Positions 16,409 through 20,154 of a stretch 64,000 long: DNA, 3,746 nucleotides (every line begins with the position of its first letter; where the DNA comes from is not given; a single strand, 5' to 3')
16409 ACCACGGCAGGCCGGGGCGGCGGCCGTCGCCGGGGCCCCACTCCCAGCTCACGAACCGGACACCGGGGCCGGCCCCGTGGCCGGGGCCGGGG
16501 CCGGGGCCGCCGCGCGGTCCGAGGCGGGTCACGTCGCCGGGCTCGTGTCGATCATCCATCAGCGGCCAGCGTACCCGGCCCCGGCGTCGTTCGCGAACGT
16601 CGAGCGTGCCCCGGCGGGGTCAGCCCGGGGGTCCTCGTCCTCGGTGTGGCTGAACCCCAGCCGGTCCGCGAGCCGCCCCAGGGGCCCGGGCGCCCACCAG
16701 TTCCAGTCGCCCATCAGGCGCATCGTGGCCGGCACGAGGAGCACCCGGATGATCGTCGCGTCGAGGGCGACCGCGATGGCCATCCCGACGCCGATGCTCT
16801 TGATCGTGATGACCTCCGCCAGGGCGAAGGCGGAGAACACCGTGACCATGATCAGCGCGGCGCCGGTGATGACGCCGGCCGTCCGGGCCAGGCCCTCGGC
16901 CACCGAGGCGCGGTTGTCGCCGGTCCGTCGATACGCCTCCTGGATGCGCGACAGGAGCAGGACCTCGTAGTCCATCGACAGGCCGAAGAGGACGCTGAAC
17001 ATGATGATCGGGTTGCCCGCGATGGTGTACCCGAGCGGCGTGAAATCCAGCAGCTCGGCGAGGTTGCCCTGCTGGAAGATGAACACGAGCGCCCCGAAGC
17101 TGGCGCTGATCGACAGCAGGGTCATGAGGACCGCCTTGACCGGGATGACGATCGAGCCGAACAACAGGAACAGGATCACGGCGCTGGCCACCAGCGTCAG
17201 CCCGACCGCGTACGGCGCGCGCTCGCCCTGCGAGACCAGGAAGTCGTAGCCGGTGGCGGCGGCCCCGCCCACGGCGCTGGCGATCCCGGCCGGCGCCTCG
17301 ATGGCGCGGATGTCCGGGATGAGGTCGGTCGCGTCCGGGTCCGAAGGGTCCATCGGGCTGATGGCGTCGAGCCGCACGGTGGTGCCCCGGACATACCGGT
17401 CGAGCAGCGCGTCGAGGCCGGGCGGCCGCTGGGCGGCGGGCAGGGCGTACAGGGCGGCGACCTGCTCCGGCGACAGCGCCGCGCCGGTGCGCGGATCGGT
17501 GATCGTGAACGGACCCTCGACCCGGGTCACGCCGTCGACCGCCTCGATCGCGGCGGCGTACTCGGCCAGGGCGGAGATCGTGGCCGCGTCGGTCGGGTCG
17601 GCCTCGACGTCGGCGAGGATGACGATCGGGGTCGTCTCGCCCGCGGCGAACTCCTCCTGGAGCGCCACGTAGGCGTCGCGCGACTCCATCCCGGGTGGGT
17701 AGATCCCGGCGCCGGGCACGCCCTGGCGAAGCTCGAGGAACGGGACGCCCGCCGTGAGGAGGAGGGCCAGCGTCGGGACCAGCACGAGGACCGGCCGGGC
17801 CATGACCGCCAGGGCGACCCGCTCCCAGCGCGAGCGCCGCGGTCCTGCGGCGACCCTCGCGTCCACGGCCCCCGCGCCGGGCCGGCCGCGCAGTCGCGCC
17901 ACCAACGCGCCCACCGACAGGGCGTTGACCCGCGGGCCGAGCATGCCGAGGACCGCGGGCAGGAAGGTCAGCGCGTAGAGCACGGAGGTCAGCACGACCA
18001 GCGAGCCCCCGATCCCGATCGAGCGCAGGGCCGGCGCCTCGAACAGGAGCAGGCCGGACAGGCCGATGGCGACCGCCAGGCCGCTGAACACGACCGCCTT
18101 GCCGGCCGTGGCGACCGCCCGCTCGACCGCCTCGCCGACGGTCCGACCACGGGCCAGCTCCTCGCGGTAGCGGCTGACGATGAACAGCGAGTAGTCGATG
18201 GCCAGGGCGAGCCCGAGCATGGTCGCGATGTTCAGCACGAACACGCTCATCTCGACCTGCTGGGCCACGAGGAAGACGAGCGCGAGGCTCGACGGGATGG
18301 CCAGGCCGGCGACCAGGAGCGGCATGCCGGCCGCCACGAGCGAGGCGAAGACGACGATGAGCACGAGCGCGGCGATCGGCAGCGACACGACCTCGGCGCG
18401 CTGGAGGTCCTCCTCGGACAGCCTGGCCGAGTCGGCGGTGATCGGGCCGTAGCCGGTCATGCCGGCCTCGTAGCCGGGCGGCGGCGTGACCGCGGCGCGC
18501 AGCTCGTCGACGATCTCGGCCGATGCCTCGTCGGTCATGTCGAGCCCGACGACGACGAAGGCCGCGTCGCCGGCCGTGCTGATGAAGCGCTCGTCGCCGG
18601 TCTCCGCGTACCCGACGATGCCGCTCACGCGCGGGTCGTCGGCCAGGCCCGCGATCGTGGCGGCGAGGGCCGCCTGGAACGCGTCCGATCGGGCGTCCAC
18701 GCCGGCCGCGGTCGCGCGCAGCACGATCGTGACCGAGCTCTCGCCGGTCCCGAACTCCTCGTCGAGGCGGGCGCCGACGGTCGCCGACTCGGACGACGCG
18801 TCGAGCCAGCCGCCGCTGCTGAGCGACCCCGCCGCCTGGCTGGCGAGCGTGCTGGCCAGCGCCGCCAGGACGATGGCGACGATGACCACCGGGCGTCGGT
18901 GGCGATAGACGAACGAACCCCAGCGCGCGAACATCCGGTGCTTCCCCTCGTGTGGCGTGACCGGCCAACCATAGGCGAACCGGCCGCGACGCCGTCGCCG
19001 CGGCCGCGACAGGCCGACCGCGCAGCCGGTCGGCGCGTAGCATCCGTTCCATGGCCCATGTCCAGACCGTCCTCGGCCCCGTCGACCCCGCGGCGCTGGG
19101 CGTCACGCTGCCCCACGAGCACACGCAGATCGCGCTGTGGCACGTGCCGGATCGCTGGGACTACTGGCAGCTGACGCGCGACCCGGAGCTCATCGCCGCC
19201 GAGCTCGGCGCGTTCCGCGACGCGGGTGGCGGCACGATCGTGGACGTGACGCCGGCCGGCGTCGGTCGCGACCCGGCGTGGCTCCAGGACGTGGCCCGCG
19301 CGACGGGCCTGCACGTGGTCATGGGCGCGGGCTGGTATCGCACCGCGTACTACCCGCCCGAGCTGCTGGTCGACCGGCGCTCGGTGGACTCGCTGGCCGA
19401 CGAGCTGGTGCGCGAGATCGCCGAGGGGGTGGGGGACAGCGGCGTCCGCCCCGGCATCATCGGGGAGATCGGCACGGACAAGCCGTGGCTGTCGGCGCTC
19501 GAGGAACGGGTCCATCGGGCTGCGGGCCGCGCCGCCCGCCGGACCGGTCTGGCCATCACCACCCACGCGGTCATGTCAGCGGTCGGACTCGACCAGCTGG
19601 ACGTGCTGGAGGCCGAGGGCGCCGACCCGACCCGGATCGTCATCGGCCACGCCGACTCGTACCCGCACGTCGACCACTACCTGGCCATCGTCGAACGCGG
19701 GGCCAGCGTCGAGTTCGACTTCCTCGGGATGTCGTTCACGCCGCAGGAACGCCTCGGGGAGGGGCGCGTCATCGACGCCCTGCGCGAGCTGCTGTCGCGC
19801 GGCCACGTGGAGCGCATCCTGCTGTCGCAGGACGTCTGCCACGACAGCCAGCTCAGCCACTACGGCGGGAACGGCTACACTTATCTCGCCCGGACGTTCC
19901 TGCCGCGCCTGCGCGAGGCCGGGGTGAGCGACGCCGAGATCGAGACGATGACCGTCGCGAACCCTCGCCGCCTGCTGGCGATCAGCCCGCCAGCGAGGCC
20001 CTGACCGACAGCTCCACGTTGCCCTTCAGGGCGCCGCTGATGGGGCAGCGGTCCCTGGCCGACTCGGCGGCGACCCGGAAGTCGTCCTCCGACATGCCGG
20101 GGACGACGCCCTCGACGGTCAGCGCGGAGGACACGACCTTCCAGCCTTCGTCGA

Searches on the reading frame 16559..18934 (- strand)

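Call 62: search_protein_families(library=pfam, proteins=[window:16559-18934:-], max_evalue=0.00001)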
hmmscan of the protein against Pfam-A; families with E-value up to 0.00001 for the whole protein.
window:16559-18934:- (791 aa): 1 family
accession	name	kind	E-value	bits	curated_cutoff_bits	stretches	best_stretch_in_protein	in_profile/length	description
PF03176.21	MMPL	-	2e-80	270.7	20.5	2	45-383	4-332/333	MMPL family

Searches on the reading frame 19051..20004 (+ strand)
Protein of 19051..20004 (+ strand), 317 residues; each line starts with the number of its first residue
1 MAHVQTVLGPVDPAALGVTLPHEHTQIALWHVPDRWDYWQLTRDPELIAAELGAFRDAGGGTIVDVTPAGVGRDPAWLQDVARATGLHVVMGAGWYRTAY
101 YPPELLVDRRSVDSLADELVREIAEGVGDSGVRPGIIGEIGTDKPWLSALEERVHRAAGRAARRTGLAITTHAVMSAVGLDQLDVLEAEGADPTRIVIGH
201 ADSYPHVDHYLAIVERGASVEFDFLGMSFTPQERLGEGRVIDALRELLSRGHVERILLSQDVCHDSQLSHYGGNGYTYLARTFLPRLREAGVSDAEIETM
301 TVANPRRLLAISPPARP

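Call 62: search_protein_families(library=pfam, proteins=[window:19051-20004:+], max_evalue=0.00001)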
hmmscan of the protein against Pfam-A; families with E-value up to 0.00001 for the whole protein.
window:19051-20004:+ (317 aa): 1 family
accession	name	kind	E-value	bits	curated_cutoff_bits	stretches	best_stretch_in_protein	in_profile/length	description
PF02126.24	PTE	-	6e-67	226.6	22.4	1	11-309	1-297/298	Phosphotriesterase family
